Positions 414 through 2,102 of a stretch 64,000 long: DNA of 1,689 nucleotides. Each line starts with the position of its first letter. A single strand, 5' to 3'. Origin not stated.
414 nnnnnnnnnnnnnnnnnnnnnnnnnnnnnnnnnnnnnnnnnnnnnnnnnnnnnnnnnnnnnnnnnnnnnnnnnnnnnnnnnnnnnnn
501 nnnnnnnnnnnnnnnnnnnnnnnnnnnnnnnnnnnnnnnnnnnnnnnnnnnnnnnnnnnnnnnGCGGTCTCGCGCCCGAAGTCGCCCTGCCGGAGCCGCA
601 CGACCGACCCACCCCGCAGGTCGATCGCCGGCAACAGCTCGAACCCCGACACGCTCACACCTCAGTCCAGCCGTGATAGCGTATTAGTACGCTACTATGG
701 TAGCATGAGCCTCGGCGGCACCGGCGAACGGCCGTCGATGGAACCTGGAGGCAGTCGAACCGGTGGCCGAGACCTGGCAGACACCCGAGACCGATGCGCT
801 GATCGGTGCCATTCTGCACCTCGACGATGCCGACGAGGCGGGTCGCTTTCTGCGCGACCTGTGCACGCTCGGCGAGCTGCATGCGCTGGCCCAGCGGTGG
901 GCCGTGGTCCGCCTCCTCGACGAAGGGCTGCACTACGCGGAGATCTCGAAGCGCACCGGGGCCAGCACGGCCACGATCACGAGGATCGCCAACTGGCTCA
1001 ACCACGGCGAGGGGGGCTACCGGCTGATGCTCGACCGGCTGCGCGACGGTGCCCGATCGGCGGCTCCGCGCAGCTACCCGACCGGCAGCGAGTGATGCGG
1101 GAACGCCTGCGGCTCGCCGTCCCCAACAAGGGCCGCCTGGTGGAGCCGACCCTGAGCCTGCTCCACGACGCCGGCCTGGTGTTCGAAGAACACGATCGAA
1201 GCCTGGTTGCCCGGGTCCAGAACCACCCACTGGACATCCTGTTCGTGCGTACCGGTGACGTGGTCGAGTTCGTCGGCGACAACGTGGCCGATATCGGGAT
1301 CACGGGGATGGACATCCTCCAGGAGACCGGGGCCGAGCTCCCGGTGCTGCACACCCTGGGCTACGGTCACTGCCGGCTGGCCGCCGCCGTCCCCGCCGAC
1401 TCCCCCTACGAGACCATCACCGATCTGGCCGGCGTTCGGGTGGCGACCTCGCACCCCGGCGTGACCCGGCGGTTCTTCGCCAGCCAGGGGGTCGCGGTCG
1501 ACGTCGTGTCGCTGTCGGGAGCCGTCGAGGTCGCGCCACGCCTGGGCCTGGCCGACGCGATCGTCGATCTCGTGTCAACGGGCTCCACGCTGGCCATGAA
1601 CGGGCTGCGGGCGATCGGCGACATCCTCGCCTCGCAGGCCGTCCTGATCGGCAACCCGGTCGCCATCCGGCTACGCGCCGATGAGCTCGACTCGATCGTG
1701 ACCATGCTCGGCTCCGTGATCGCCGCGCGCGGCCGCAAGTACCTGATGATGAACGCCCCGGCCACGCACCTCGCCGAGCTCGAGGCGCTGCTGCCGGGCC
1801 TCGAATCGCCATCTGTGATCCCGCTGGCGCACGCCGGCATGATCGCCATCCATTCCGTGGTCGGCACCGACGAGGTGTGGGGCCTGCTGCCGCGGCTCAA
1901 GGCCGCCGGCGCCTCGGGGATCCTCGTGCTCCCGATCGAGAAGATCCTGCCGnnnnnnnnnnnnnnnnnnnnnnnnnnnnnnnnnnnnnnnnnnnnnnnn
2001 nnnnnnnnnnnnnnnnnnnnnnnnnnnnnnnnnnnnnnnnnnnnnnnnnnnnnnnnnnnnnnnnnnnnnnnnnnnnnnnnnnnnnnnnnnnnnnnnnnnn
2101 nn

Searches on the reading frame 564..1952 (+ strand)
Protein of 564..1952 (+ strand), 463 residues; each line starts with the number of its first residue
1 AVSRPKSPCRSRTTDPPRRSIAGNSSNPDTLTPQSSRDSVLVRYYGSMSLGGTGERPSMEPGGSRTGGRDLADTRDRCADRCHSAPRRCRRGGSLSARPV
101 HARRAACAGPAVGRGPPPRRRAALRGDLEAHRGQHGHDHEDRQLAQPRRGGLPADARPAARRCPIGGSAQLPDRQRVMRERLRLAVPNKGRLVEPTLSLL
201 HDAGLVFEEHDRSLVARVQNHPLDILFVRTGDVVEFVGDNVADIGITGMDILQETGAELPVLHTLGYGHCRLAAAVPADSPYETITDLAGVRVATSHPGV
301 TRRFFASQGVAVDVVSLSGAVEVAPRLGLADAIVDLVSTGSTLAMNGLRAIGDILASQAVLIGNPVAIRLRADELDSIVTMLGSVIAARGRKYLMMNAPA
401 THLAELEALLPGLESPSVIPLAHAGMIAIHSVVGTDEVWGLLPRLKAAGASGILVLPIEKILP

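Call 43: search_protein_families(library=pfam, proteins=[window:564-1952:+], max_evalue=0.001)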
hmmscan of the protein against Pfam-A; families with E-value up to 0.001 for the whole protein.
window:564-1952:+ (463 aa): 2 families
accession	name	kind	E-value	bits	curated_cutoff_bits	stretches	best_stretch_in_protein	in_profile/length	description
PF01634.23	HisG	-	4.9e-49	166.7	25.5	1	229-382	1-156/158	ATP phosphoribosyltransferase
PF08029.16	HisG_C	-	3.7e-24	85.1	23.5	1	388-460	1-73/73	HisG, C-terminal domain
